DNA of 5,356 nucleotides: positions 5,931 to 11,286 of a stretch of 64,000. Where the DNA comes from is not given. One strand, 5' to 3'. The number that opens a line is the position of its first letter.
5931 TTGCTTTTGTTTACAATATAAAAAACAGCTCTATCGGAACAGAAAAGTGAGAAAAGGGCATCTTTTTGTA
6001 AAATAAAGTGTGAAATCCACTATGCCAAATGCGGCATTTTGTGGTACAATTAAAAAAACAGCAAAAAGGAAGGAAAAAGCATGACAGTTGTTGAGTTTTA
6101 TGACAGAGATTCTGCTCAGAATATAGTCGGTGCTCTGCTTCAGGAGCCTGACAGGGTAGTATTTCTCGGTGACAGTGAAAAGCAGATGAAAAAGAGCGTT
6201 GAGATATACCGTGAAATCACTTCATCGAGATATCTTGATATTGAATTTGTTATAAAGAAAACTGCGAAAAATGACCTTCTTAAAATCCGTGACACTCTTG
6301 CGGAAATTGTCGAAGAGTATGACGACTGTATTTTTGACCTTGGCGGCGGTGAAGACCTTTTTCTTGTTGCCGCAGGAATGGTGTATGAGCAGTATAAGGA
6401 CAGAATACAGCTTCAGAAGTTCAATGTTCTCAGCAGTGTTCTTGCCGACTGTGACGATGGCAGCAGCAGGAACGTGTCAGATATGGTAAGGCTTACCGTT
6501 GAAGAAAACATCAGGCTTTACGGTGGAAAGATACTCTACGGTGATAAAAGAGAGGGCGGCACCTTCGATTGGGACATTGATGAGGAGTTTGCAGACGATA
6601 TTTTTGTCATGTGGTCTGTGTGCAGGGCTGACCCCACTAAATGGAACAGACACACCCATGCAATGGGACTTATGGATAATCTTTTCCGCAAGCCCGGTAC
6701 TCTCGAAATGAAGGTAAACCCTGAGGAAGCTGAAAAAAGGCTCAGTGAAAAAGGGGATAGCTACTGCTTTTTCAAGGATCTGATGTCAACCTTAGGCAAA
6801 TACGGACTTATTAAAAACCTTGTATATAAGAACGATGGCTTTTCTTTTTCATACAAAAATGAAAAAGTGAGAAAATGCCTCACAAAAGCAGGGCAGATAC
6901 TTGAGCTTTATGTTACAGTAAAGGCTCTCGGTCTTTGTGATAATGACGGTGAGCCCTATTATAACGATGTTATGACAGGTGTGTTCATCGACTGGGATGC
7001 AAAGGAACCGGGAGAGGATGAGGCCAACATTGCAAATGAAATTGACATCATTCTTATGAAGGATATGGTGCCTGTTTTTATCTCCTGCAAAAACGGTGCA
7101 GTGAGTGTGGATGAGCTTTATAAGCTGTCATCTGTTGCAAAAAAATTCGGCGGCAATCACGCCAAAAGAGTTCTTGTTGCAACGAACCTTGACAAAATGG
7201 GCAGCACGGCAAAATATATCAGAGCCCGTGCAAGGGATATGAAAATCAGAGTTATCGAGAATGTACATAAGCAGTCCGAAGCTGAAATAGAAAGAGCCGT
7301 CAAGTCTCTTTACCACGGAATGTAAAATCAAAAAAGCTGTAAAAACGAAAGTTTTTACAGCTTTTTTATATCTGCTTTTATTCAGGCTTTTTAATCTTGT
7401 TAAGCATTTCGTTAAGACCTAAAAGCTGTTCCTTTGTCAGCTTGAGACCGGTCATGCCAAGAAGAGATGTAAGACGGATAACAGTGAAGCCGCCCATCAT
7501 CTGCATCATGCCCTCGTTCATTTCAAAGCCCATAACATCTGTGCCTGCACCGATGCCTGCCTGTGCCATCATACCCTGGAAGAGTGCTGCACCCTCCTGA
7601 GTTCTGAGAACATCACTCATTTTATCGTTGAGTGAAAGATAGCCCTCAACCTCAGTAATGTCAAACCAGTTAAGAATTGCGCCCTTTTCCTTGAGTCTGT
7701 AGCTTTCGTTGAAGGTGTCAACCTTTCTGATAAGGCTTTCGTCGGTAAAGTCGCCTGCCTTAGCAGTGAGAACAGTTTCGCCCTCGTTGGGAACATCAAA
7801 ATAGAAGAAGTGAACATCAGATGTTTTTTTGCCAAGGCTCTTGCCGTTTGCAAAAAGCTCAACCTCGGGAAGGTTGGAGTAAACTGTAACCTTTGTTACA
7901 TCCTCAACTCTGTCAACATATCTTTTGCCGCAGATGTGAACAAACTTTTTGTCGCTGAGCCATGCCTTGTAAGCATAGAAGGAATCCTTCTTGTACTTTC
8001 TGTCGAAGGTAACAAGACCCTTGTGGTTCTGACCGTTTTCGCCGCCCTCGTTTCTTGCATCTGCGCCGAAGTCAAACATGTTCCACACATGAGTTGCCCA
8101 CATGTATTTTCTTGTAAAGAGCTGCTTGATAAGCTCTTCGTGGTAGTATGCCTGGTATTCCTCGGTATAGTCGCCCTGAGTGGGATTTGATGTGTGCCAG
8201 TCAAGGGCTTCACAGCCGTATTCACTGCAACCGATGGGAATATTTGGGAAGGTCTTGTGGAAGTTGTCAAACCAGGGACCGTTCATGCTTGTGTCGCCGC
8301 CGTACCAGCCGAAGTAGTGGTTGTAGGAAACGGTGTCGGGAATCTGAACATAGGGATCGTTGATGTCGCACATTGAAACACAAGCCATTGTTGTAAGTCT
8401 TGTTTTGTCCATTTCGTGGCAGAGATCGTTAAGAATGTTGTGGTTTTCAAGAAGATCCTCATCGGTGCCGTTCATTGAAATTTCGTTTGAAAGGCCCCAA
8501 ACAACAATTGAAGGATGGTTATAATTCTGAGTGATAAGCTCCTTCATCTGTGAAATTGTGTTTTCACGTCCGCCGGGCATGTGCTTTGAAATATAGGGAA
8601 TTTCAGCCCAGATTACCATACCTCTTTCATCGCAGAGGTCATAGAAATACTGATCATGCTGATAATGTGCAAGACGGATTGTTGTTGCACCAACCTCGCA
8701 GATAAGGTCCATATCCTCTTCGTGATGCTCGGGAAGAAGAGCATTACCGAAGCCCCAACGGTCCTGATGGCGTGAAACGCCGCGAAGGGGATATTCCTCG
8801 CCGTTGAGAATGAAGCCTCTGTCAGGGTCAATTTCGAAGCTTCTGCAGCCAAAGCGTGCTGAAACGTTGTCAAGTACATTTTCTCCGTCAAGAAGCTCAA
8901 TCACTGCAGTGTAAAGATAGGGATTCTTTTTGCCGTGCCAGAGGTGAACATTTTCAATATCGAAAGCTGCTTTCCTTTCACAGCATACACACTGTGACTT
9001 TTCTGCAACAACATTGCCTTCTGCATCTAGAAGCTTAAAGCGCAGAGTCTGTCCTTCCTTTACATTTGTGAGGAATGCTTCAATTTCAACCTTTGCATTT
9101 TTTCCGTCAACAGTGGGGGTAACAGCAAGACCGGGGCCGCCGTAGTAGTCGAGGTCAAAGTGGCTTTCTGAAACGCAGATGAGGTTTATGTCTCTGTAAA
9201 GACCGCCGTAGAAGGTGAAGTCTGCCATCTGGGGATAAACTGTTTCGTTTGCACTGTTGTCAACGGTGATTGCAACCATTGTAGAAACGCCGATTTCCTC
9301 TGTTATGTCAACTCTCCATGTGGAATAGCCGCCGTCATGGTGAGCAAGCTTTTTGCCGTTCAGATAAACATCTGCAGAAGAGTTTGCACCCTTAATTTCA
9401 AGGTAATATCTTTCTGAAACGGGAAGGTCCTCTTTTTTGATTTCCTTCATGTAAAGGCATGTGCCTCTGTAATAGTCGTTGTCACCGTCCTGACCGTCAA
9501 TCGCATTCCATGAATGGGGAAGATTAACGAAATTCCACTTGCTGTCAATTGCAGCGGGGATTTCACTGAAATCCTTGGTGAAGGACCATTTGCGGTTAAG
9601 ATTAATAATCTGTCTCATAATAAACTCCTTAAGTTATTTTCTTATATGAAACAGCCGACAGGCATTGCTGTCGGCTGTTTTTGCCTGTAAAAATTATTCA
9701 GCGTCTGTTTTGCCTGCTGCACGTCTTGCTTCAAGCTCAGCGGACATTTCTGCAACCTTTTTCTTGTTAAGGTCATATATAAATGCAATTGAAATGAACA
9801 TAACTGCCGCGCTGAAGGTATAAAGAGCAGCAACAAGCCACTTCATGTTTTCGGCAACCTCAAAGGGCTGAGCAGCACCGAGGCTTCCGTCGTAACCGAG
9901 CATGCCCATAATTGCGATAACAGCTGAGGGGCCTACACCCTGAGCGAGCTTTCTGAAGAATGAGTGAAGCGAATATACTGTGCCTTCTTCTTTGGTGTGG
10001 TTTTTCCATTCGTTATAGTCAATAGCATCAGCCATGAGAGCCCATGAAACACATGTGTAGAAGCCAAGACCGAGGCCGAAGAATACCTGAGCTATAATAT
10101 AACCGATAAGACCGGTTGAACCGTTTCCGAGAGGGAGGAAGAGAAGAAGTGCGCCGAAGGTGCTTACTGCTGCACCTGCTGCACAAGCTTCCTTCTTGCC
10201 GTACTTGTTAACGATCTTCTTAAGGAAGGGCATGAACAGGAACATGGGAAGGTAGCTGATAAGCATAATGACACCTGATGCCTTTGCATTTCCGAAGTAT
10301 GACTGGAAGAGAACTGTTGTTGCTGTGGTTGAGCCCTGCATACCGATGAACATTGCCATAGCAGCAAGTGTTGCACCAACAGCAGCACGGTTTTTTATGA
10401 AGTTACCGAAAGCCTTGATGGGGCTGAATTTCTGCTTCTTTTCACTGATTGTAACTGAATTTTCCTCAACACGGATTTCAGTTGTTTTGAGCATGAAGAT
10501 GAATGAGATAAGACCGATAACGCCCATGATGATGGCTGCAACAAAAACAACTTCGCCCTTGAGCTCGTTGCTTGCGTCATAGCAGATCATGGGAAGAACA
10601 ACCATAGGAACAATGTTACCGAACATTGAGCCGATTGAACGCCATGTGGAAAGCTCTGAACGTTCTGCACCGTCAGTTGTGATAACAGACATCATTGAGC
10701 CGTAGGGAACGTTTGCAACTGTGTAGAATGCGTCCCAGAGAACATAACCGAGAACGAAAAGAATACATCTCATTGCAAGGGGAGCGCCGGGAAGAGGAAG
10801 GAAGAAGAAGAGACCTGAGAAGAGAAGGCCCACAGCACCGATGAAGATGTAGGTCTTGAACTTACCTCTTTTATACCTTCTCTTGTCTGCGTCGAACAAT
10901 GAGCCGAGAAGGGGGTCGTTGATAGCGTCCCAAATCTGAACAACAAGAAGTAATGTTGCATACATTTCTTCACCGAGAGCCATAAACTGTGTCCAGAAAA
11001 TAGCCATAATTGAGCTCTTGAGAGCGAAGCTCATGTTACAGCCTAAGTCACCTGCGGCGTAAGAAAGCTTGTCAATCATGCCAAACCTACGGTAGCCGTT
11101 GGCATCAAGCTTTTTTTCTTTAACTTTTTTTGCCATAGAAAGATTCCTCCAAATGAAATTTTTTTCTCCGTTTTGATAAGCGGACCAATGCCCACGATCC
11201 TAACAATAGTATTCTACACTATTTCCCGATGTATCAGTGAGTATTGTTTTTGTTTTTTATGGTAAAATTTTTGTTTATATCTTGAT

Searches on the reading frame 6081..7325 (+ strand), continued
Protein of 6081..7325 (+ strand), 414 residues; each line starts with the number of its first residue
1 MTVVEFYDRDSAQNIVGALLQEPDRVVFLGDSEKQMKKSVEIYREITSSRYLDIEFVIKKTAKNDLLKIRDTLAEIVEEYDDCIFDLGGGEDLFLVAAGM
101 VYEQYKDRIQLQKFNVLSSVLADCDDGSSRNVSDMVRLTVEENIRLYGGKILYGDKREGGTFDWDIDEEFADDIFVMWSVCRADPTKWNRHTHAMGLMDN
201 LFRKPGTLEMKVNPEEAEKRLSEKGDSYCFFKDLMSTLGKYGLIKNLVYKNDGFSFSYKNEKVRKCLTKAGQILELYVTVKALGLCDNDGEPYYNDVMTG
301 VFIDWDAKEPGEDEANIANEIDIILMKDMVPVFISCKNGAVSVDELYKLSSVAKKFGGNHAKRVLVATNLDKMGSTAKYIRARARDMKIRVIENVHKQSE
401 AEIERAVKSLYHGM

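Call 76: search_protein_families(library=pfam, proteins=[L072:15921-17408:+, L072:17410-17940:+, L072:14628-14999:+, L072:15014-15913:+, L061:5691-6938:+, L057:12363-15662:+, L057:18197-21127:+, L020:2070-3128:+, L061:546-1202:+, L057:15678-16784:+], max_evalue=0.001)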
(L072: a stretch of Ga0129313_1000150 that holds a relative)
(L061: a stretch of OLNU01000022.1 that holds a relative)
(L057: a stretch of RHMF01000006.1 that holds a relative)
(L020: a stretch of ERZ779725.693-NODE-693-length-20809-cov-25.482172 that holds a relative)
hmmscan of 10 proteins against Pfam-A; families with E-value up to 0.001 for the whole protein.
L072:15921-17408:+ (495 aa): 0 families

L072:17410-17940:+ (176 aa): 0 families

L072:14628-14999:+ (123 aa): 0 families

L072:15014-15913:+ (299 aa): 1 family
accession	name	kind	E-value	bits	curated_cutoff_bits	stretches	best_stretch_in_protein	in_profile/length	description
PF03787.20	RAMPs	-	3.9e-13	50.8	22.1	1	76-262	2-189/189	RAMP superfamily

L061:5691-6938:+ (415 aa): 0 families

L057:12363-15662:+ (1099 aa): 4 families
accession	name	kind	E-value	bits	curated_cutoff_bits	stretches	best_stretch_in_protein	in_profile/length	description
PF00176.29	SNF2-rel_dom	-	1.6e-14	54.2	24.9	1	277-586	15-200/290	SNF2-related domain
PF00271.37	Helicase_C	-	1.4e-09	38.6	23.5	1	753-826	39-110/110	Helicase conserved C-terminal domain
PF00270.35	DEAD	-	7.1e-08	32.8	26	1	315-425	2-109/167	DEAD/DEAH box helicase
PF04851.21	ResIII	-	8.8e-08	32.7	22.5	1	311-503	2-140/164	Type III restriction enzyme, res subunit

L057:18197-21127:+ (976 aa): 2 families
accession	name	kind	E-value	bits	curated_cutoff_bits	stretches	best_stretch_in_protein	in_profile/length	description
PF13023.12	HD_3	-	4.8e-24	85.6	22.5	1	790-930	7-139/165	HD domain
PF12917.13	YfbR-like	-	6.4e-10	39.4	25.9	1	786-921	8-140/182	5'-deoxynucleotidase YfbR-like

L020:2070-3128:+ (352 aa): 1 family
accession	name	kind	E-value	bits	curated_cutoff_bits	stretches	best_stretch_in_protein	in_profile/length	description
PF01841.26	Transglut_core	-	1e-07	32.6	23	1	153-238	15-103/108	Transglutaminase-like superfamily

L061:546-1202:+ (218 aa): 1 family
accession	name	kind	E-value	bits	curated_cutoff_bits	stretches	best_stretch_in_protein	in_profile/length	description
PF10722.14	YbjN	-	3.2e-07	31.1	22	1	102-211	15-123/126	Putative bacterial sensory transduction regulator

L057:15678-16784:+ (368 aa): 1 family
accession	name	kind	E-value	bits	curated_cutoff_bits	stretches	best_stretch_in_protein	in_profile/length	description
PF07726.17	AAA_3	-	2.5e-06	27.9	27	1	45-180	5-130/131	ATPase family associated with various cellular activities (AAA)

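Call 83: list_cluster_members(proteins=[window:6081-7322:+, window:2824-5886:-, P0002, P0005])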
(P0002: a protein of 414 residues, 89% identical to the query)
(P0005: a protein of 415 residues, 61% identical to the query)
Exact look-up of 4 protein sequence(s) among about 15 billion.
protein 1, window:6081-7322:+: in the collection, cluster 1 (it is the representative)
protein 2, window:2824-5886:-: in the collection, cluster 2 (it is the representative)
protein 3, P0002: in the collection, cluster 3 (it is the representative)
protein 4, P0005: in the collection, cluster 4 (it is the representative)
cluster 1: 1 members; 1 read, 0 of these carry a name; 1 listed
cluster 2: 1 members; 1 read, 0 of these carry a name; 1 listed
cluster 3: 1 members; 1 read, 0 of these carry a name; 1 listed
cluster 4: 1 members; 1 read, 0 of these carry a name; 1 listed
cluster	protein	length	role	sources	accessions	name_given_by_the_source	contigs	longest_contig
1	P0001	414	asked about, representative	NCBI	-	-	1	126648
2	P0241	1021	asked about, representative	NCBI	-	-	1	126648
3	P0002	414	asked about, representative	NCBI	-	-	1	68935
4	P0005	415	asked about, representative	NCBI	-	-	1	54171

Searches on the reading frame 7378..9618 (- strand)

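Call 36: search_protein_families(library=pfam, proteins=[window:7378-9618:-], max_evalue=1)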
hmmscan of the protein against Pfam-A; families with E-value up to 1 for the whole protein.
window:7378-9618:- (746 aa): 6 families
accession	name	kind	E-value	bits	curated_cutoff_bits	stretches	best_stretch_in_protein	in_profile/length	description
PF02836.23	Glyco_hydro_2_C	-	9.8e-28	97.6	21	1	267-548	6-292/302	Glycosyl hydrolases family 2, TIM barrel domain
PF00703.27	Glyco_hydro_2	-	7.9e-12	46.4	23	1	165-259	7-109/109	Glycosyl hydrolases family 2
PF16355.11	DUF4982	-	4.2e-10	39.9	23.9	1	574-610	3-42/61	Domain of unknown function (DUF4982)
PF22820.2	TcaA_3rd_4th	-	2.1e-09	37.6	27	1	574-621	2-48/73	TcaA protein 3rd/4th domain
PF02837.24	Glyco_hydro_2_N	-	1.5e-08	35.2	28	1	6-147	3-166/169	Glycosyl hydrolases family 2, sugar binding domain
PF22666.2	Glyco_hydro_2_N2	-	4.9e-07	30.4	27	1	55-124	51-122/167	Glycosyl hydrolase 2 galactose-binding domain-like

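Call 66: search_protein_families(library=padloc, proteins=[window:7381-9618:-], max_evalue=0.00001)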
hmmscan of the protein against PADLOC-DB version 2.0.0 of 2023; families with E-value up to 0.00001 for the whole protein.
window:7381-9618:- (746 aa): 1 family
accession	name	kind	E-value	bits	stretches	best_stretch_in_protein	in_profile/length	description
PDLC01990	CARF_m8--CARF_Beta-galactosidase_LolE_TM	-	4.2e-16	55.5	1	219-441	302-525/1791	-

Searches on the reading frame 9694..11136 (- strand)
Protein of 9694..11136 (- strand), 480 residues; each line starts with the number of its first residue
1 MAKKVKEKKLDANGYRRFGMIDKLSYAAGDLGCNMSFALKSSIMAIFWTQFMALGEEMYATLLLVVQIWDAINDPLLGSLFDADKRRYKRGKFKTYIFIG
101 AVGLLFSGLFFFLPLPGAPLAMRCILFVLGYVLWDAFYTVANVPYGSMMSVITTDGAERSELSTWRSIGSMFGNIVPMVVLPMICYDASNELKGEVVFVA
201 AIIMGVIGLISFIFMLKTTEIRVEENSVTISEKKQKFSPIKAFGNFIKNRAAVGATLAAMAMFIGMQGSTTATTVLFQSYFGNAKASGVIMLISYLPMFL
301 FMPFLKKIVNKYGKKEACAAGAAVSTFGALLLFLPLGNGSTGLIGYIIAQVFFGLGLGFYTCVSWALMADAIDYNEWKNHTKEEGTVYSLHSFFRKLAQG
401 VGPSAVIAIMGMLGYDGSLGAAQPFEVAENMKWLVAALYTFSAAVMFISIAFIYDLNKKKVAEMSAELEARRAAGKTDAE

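Call 36: search_protein_families(library=pfam, proteins=[window:9694-11136:-], max_evalue=1)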
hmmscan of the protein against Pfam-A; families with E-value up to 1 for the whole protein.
window:9694-11136:- (480 aa): 3 families
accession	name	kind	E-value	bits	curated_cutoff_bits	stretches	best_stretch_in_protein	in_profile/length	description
PF13347.12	MFS_2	-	1.1e-65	222.3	27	1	25-457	1-426/427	MFS/sugar transport protein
PF07690.21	MFS_1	-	2e-17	63.6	33.4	1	94-403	63-347/347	Major Facilitator Superfamily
PF20563.3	DUF6773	-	0.48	10.7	27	0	251-316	89-154/163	Family of unknown function (DUF6773)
